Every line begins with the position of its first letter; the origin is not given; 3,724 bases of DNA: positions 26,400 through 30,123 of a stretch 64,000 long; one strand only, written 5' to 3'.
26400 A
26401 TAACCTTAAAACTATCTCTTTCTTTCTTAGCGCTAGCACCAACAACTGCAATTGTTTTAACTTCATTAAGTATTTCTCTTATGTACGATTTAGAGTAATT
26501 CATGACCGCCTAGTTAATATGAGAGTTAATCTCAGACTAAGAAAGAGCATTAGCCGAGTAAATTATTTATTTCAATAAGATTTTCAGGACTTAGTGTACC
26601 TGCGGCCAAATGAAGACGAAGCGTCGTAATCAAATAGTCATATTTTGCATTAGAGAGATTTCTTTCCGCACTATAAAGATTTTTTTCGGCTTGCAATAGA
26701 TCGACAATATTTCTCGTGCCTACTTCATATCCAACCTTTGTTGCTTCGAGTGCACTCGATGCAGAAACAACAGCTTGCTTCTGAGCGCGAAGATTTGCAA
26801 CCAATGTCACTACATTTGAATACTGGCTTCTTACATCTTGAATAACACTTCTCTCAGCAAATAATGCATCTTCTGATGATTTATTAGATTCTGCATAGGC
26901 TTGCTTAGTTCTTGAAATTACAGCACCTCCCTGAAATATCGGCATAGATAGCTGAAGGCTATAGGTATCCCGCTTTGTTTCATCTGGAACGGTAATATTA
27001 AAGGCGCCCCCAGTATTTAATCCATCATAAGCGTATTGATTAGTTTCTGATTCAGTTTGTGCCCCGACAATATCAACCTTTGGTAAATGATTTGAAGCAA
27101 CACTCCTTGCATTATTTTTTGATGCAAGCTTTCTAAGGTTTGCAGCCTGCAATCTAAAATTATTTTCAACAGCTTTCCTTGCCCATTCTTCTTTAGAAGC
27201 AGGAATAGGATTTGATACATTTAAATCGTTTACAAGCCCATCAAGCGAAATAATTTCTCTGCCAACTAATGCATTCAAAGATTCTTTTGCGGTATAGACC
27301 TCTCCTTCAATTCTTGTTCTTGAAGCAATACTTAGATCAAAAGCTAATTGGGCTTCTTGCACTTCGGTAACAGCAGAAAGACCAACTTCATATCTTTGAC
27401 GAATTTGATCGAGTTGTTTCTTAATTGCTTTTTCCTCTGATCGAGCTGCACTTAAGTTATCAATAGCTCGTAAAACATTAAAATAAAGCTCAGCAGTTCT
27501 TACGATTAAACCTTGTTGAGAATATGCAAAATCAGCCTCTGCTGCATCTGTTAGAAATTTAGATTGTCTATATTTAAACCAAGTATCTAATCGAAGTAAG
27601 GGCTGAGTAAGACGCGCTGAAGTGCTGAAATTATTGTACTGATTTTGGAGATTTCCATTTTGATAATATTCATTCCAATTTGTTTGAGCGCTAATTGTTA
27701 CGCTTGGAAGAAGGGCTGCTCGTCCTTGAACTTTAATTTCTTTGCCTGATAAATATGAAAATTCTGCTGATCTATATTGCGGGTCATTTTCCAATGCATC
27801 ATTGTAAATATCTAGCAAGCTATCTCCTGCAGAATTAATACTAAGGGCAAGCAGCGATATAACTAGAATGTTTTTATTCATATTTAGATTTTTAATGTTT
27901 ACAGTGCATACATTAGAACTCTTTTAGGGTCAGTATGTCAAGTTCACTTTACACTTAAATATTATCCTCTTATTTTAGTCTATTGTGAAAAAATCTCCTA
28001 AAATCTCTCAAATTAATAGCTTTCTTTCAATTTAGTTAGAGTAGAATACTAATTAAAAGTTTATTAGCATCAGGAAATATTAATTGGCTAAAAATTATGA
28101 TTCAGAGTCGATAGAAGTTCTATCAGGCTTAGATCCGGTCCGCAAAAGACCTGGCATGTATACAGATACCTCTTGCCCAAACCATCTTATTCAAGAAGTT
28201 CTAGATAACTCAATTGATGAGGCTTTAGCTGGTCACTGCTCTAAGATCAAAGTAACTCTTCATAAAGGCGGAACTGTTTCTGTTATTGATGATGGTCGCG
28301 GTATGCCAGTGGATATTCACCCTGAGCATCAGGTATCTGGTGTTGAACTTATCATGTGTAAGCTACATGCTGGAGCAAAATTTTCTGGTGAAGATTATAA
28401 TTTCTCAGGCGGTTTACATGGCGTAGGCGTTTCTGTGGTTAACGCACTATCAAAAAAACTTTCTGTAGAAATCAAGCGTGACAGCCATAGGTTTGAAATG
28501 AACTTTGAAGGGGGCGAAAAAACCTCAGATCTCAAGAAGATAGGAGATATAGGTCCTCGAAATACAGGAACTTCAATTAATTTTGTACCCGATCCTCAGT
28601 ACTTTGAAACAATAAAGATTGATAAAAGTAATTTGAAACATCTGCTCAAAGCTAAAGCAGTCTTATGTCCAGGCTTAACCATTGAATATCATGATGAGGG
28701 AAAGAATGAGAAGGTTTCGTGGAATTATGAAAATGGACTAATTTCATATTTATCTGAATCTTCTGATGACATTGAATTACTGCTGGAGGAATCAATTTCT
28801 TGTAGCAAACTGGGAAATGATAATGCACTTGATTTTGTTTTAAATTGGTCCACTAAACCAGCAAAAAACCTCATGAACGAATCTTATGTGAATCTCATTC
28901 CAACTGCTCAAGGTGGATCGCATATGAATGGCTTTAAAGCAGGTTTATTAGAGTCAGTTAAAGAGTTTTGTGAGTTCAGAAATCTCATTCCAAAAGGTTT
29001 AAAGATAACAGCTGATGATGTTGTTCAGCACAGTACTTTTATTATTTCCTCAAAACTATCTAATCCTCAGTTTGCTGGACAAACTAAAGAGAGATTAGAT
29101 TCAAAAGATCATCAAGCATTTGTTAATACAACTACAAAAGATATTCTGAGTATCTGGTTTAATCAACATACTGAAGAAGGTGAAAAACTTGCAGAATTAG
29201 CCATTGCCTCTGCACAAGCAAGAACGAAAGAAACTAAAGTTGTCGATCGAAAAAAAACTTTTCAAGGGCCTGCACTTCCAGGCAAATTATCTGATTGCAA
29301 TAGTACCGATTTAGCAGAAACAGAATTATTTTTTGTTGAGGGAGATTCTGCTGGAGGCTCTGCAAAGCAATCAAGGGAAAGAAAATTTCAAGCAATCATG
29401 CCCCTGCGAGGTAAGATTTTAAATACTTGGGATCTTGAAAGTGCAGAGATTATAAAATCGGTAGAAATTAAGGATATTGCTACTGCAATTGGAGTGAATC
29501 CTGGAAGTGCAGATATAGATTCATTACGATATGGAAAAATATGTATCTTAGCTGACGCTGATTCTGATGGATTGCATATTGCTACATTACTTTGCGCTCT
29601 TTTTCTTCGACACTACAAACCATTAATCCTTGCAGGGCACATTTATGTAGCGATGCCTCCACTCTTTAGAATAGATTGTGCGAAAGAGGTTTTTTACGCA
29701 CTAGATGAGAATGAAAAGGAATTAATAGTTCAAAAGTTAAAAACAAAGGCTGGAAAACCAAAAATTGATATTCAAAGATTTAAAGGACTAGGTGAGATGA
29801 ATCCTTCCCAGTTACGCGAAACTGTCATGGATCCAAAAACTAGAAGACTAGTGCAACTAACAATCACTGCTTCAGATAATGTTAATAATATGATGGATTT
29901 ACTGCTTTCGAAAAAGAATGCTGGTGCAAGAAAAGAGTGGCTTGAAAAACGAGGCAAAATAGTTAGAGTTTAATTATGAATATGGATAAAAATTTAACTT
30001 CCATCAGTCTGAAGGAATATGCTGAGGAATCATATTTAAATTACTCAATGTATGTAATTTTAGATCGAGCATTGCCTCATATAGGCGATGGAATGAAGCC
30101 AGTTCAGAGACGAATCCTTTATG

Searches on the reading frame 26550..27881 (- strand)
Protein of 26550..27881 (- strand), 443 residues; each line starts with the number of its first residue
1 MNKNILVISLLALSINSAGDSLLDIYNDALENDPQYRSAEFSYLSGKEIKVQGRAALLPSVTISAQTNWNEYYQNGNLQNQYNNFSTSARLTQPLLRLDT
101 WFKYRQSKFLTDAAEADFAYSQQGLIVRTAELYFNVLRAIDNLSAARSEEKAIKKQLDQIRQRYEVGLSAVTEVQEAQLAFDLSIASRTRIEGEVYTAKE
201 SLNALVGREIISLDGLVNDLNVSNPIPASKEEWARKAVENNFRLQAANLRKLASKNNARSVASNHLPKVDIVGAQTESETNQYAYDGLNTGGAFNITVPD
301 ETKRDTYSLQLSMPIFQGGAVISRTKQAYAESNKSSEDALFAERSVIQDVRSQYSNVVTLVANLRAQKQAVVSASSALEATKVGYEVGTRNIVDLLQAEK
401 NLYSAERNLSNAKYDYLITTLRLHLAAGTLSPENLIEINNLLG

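Call 6: search_protein_families(library=pfam, proteins=[window:26550-27881:-])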
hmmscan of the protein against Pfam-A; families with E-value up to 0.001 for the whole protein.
window:26550-27881:- (443 aa): 1 family
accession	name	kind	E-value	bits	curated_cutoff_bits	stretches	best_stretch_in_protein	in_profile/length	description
PF02321.23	OEP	-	4.5e-55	186.8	22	2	231-427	2-186/187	Outer membrane efflux protein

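Call 16: search_protein_families(library=ncbifam, proteins=[window:26550-27881:-], max_evalue=0.01)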
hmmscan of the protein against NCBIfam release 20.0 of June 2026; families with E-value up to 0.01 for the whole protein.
window:26550-27881:- (443 aa): 7 families
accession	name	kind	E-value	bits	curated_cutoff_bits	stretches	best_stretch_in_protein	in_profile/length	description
NF007002.0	PRK09465.1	equivalog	1.3e-97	327.2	495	1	6-442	10-438/460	outer membrane channel protein TolC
TIGR01844.1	type_I_sec_TolC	subfamily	1.1e-90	304.7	225.15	1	21-441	4-411/414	TolC family outer membrane protein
NF052390.1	efflux_OMP_AbuO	equivalog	5.5e-51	173.7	700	1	3-442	4-445/447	multidrug efflux outer membrane protein AbuO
TIGR01845.1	outer_NodT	subfamily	3.3e-20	72.4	210.05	2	310-428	340-458/460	efflux transporter outer membrane subunit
NF033143.1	efflux_OM_AdeK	equivalog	0.0015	17.4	900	0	21-409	63-440/480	multidrug efflux RND transporter AdeIJK outer membrane channel subunit AdeK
NF045679.1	DiMtlExpIhpA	equivalog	0.003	16.3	650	0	100-244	102-249/424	divalent metal ion exporter subunit IhpA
NF033142.1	efflux_OM_AdeC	exception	0.0091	14.6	975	0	121-409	164-440/465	multidrug efflux RND transporter AdeABC outer membrane channel subunit AdeC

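Call 27: find_homologous_proteins(query=window:26550-27881:-, max_evalue=1e-20)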
Query window:26550-27881:- (443 aa): 2935 proteins with E <= 1e-20 among 8000 candidates; the best 120 are listed.
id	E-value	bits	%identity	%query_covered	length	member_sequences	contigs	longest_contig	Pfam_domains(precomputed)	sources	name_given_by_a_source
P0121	7.8e-275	929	100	100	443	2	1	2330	PF02321.24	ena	-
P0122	1.4e-274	928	99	100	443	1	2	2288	PF02321.24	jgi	jgi:outer membrane protein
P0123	5.9e-269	910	97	100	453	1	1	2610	PF02321.24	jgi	jgi:outer membrane protein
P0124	1.7e-268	908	97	100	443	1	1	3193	PF02321.24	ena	-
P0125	2.7e-268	908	97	100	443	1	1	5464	PF02321.24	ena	-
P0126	5.0e-267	903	96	100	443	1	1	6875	PF02321.24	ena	-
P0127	8.4e-266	899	95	100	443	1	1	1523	PF02321.24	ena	-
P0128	9.8e-266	899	95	100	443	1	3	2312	PF02321.24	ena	-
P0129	2.5e-265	898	95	100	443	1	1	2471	PF02321.24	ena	-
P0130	2.5e-265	898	95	100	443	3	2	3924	PF02321.24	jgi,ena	-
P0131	2.6e-265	898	94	100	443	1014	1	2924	PF02321.24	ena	-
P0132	5.0e-265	897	95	100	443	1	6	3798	PF02321.24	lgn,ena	-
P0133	5.5e-265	897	95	100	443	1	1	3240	PF02321.24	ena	-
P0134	5.9e-265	897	95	100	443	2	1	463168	PF02321.24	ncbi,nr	ncbi:TolC family outer membrane protein [Gammaproteobacteria bacterium]|nr:TolC family outer membran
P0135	6.9e-265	896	95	100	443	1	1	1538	PF02321.24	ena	-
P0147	3.2e-263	891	94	100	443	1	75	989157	PF02321.24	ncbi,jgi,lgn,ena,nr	ncbi:TolC family outer membrane protein [Gammaproteobacteria bacterium]|jgi:outer membrane protein|n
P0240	1.3e-259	879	92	100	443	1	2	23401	PF02321.24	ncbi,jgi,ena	-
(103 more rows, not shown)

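Call 28: find_encoding_contigs(protein=P0240, flank=1500, max_places=4)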
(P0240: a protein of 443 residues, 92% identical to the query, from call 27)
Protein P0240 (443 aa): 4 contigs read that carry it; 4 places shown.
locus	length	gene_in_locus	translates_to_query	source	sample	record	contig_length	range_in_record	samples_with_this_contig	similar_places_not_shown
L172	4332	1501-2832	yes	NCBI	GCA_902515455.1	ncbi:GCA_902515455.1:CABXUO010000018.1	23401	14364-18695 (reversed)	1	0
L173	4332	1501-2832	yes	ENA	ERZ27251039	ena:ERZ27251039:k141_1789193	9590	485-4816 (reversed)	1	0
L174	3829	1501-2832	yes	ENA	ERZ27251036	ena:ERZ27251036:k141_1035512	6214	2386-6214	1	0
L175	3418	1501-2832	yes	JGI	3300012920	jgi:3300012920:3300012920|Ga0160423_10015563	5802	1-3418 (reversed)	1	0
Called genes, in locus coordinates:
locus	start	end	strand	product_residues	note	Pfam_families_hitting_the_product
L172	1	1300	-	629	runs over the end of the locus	PF02518:HATPase_c, PF00204:DNA_gyraseB, PF01751:Toprim, PF00986:DNA_gyraseB_C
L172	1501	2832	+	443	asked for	PF02321:OEP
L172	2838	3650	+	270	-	PF01149:Fapy_DNA_glyco, PF06831:H2TH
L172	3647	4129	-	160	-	PF01467:CTP_transf_like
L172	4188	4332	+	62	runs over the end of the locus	-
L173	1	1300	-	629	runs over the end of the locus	PF02518:HATPase_c, PF00204:DNA_gyraseB, PF01751:Toprim, PF00986:DNA_gyraseB_C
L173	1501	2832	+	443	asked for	PF02321:OEP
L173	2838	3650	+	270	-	PF01149:Fapy_DNA_glyco, PF06831:H2TH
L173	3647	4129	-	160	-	PF01467:CTP_transf_like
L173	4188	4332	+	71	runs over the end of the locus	-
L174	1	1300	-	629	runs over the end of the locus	PF02518:HATPase_c, PF00204:DNA_gyraseB, PF01751:Toprim, PF00986:DNA_gyraseB_C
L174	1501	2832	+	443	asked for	PF02321:OEP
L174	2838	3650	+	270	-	PF01149:Fapy_DNA_glyco, PF06831:H2TH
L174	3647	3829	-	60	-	?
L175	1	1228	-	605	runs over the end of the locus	PF02518:HATPase_c, PF00204:DNA_gyraseB, PF01751:Toprim, PF00986:DNA_gyraseB_C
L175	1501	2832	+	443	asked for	PF02321:OEP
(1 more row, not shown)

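Call 29: find_encoding_contigs(protein=P0147, flank=1500, max_places=4)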
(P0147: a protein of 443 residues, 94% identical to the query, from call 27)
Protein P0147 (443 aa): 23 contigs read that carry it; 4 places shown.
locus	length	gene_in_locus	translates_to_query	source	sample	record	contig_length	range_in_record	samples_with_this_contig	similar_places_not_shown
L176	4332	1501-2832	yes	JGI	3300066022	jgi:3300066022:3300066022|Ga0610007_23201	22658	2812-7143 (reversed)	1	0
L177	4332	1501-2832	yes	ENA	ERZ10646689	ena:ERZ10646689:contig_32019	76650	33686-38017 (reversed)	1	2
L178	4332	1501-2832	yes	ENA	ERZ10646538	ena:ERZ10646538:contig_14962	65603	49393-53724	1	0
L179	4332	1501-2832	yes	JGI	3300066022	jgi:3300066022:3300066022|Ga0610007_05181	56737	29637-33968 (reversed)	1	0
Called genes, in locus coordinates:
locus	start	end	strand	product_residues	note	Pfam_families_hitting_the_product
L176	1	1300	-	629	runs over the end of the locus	PF02518:HATPase_c, PF00204:DNA_gyraseB, PF01751:Toprim, PF00986:DNA_gyraseB_C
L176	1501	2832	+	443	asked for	PF02321:OEP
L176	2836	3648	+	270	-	PF01149:Fapy_DNA_glyco, PF06831:H2TH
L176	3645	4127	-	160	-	PF01467:CTP_transf_like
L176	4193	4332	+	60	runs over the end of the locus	-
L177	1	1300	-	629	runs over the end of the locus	PF02518:HATPase_c, PF00204:DNA_gyraseB, PF01751:Toprim, PF00986:DNA_gyraseB_C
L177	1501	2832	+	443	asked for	PF02321:OEP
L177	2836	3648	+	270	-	PF01149:Fapy_DNA_glyco, PF06831:H2TH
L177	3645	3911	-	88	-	-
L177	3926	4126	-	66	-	PF01467:CTP_transf_like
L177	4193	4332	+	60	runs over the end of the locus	-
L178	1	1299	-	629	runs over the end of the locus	PF02518:HATPase_c, PF00204:DNA_gyraseB, PF01751:Toprim, PF00986:DNA_gyraseB_C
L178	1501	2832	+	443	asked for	PF02321:OEP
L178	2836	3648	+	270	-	PF01149:Fapy_DNA_glyco, PF06831:H2TH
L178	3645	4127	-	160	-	PF01467:CTP_transf_like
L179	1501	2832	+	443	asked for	PF02321:OEP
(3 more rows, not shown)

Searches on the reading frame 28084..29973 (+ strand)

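Call 6: search_protein_families(library=pfam, proteins=[window:28084-29973:+])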
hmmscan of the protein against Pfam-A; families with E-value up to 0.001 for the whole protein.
window:28084-29973:+ (629 aa): 5 families
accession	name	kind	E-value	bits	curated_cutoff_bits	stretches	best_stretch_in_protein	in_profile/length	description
PF00204.31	DNA_gyraseB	-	3.9e-37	127.8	27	1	218-385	1-169/173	DNA gyrase B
PF00986.26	DNA_gyraseB_C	-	5.3e-23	81.4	29.8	1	559-621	2-63/63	DNA gyrase B subunit, carboxyl terminus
PF02518.31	HATPase_c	-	1.6e-15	57.9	26.4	1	33-136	7-97/111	Histidine kinase-, DNA gyrase B-, and HSP90-like ATPase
PF01751.28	Toprim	-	1.2e-12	48.3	23.1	1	414-523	1-94/96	Toprim domain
PF16898.10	TOPRIM_C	-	0.00035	21.2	29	0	556-622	32-96/128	C-terminal associated domain of TOPRIM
